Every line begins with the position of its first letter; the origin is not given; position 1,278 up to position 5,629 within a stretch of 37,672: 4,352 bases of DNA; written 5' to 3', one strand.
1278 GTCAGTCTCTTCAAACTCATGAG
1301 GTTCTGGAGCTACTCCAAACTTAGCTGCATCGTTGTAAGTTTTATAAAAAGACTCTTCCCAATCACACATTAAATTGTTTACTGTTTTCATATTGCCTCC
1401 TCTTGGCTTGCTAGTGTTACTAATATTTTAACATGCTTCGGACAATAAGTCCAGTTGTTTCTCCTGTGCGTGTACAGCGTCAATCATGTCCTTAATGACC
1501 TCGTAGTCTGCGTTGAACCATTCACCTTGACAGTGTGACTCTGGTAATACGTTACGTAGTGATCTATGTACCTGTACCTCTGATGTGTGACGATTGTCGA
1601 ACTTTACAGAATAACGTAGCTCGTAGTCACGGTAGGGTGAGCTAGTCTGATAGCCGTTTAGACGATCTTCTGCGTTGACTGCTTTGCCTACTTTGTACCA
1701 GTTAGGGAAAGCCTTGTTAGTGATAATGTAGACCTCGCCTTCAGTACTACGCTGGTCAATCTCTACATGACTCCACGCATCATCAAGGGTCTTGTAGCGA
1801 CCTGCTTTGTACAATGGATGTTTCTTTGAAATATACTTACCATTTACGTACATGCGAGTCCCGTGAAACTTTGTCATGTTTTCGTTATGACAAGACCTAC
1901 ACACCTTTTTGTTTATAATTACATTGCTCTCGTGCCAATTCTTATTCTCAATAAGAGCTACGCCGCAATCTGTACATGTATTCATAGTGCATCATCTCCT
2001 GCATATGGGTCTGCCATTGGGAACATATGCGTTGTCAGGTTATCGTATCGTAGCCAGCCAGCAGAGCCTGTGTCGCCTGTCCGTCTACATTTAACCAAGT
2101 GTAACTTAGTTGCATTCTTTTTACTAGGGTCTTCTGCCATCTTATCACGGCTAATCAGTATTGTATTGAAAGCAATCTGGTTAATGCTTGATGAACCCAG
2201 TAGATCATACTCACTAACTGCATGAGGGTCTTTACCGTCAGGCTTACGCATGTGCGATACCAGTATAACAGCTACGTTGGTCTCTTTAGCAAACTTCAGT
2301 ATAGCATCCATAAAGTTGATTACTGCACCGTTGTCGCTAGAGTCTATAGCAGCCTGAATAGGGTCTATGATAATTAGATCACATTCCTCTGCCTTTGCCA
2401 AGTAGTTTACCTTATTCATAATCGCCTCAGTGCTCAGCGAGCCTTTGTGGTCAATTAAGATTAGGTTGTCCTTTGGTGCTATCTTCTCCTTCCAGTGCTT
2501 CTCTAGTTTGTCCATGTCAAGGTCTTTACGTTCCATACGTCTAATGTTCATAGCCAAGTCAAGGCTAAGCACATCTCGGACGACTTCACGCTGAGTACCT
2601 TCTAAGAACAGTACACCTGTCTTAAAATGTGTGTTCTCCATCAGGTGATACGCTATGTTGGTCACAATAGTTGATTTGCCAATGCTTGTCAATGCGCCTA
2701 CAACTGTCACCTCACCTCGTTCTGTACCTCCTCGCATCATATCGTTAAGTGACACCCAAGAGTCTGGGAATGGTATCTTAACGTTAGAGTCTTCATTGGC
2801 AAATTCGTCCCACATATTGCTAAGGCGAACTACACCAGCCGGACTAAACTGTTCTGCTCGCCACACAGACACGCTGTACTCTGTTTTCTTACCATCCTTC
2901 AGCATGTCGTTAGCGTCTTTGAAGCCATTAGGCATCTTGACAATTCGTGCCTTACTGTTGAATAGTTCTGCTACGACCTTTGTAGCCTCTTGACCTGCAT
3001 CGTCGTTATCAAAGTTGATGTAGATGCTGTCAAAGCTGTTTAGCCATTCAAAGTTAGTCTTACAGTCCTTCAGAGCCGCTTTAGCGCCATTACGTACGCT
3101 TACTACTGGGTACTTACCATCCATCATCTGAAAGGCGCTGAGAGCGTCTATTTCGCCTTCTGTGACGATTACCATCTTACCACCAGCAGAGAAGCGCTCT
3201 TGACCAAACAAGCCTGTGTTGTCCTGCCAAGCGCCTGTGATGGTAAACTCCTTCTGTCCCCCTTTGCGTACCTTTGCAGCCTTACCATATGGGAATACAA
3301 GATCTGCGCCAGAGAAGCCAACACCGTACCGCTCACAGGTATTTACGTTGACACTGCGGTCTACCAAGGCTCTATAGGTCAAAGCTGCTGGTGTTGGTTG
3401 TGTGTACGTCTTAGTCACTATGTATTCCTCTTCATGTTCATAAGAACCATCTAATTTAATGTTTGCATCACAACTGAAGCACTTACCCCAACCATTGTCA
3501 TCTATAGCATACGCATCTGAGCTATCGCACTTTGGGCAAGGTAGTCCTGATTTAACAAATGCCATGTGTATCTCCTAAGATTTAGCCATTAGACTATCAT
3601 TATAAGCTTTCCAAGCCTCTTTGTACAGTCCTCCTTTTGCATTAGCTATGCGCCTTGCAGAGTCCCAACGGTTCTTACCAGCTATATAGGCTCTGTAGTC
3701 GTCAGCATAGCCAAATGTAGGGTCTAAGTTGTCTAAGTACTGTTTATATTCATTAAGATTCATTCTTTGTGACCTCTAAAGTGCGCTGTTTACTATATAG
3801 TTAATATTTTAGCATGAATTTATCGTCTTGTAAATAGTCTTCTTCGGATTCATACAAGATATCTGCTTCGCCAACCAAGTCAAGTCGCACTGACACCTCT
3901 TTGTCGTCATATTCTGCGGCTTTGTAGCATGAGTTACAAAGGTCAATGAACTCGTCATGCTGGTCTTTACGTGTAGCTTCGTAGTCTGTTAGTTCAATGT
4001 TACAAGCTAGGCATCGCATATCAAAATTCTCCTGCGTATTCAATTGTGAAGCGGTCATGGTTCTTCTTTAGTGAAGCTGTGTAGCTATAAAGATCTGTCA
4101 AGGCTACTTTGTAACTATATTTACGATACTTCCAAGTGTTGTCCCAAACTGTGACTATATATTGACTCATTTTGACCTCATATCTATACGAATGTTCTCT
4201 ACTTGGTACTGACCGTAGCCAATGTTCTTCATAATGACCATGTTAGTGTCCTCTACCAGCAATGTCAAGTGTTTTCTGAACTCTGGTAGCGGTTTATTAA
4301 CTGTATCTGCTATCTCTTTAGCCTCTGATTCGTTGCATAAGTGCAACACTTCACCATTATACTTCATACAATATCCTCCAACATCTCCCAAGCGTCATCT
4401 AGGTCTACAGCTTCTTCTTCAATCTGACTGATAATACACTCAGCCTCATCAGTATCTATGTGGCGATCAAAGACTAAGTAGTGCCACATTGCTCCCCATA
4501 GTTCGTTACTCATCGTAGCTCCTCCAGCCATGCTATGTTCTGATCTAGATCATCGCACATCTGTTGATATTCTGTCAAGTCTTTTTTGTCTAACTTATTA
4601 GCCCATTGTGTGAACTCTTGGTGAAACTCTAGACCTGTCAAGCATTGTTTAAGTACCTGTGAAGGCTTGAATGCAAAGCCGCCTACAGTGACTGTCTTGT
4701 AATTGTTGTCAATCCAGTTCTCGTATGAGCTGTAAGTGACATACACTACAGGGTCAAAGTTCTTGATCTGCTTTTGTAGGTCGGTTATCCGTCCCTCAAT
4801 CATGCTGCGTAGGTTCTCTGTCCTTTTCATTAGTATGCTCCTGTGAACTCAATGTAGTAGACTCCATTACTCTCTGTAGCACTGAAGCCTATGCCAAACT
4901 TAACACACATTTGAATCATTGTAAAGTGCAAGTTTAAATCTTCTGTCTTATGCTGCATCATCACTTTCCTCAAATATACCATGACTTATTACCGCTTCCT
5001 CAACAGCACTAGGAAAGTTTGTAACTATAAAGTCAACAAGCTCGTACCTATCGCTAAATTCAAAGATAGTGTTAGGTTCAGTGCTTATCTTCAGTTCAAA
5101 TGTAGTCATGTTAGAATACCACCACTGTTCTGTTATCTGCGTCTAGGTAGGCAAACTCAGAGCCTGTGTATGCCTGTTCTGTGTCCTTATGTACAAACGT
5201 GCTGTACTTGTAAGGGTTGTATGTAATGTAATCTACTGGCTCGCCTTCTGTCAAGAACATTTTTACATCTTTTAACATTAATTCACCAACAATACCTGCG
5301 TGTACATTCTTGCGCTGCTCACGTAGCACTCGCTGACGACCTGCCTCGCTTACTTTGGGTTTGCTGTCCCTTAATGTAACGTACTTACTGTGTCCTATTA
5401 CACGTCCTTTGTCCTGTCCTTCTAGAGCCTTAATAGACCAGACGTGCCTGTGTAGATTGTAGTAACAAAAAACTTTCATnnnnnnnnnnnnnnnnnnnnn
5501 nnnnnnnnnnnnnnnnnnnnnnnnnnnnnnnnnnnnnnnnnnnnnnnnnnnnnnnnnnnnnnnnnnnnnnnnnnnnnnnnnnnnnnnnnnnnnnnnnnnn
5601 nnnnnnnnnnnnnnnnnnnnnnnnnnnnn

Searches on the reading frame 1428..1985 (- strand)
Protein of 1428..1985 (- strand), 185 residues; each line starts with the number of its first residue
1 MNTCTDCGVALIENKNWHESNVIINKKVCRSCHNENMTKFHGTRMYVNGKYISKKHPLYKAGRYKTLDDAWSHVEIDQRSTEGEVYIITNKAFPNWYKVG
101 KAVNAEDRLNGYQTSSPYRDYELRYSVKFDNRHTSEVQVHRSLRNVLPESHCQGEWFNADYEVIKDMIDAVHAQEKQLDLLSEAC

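Call 30: search_protein_families(library=phrogs, proteins=[window:1428-1985:-], max_evalue=0.001)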
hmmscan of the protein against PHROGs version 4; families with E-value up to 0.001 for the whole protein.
window:1428-1985:- (185 aa): 7 families
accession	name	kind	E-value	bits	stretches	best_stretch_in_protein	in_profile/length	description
phrog_5032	-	unknown function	1e-25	91.4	1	77-172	71-161/178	-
phrog_15085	-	unknown function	9.7e-22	78.3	1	82-173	3-96/103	-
phrog_8130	-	unknown function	1.1e-07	32.3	1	27-174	124-265/434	-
phrog_18781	-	unknown function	5.6e-07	30.1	1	81-172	5-96/222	-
phrog_18411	-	DNA, RNA and nucleotide metabolism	3.7e-05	24.4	1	84-172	6-88/236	homing endonuclease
phrog_8430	-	unknown function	6.2e-05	22.9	1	76-173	288-385/439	-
phrog_36333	-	unknown function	0.00084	19.9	0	83-170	4-91/199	-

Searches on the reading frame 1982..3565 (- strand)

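Call 9: search_protein_families(library=pfam, proteins=[window:1982-3565:-], max_evalue=0.01)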
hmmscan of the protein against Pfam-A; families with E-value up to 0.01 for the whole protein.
window:1982-3565:- (527 aa): 8 families
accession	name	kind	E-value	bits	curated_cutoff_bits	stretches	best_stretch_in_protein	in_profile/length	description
PF03796.21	DnaB_C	-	9.3e-24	84.6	27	1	275-502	10-242/255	DnaB-like helicase C terminal domain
PF13481.12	AAA_25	-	7e-15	55.6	27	1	273-443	22-194/195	AAA domain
PF13155.12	Toprim_2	-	7.7e-13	49.1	22.1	1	133-222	1-88/88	Toprim-like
PF13362.12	Toprim_3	-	3.2e-09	37.6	27.2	1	132-223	2-90/95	Toprim domain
PF06745.19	ATPase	-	3.7e-07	30.2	26.6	1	273-496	8-208/231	KaiC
PF01751.28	Toprim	-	0.00014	22.4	23.1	1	132-204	2-86/96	Toprim domain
PF13662.12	Toprim_4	-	0.00067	20.3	25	1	131-206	2-79/85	Toprim domain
PF20307.4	divDNAB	-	0.00092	18.4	26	1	268-308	59-101/356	Divergent DnaB-like ATPase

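Call 10: search_protein_families(library=phrogs, proteins=[window:1982-3565:-], max_evalue=0.001)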
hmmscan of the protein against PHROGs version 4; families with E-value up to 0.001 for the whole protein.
window:1982-3565:- (527 aa): 10 families
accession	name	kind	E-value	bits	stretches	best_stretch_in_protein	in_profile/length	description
phrog_239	-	DNA, RNA and nucleotide metabolism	2.5e-146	490.8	1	6-520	41-602/801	DNA primase/helicase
phrog_19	-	DNA, RNA and nucleotide metabolism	1.1e-27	98.2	1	250-523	317-586/621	DnaB-like replicative helicase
phrog_5482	-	unknown function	4.1e-18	66.2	1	269-498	36-279/341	-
phrog_243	-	DNA, RNA and nucleotide metabolism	5.4e-17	62.6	1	265-494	17-242/273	DnaB-like replicative helicase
phrog_47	-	DNA, RNA and nucleotide metabolism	1.7e-16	61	1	10-230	55-330/947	DNA primase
phrog_849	-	DNA, RNA and nucleotide metabolism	6.8e-08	32.9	1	115-229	224-335/435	DNA primase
phrog_3123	-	unknown function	2.2e-07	30.8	1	325-462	386-527/583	-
phrog_25693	-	unknown function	1.8e-05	24.6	1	267-441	38-211/405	-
phrog_906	-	DNA, RNA and nucleotide metabolism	2.6e-05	24.2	1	277-474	520-699/872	DNA polymerase/primase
phrog_6444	-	DNA, RNA and nucleotide metabolism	0.00024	21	1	130-240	260-369/577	DNA primase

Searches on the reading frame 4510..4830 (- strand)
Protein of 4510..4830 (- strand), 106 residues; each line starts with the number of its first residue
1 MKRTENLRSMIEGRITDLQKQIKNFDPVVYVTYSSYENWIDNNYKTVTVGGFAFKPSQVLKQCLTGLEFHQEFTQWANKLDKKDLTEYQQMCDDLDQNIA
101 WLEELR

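Call 31: search_protein_families(library=phrogs, proteins=[window:4510-4830:-], max_evalue=0.001)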
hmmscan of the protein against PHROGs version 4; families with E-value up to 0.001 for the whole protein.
window:4510-4830:- (106 aa): 2 families
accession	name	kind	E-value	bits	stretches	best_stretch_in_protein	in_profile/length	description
phrog_9294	-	unknown function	5.6e-06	27.8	1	12-104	24-114/127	-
phrog_9396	-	unknown function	0.0002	22.7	1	28-93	26-89/109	-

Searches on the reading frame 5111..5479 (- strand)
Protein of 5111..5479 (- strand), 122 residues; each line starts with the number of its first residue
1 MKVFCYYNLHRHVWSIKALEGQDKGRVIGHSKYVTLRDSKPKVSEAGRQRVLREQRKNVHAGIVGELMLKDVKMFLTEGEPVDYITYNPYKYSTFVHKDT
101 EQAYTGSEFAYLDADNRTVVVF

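Call 9: search_protein_families(library=pfam, proteins=[window:5111-5479:-], max_evalue=0.01)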
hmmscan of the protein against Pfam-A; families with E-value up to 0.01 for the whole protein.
window:5111-5479:- (122 aa): 1 family
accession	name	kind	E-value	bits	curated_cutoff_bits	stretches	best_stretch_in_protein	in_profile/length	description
PF25735.1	Phage_L5_gp82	-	1.4e-41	141.6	27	1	2-117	7-117/120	Mycobacterium phage L5 gene 82 protein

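Call 10: search_protein_families(library=phrogs, proteins=[window:5111-5479:-], max_evalue=0.001)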
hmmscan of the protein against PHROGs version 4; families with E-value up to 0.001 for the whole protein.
window:5111-5479:- (122 aa): 2 families
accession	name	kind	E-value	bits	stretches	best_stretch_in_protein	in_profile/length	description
phrog_586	-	unknown function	1.8e-45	154.8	1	1-116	6-118/122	-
phrog_2774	-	unknown function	1.8e-05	24.4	1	3-90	537-621/1263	-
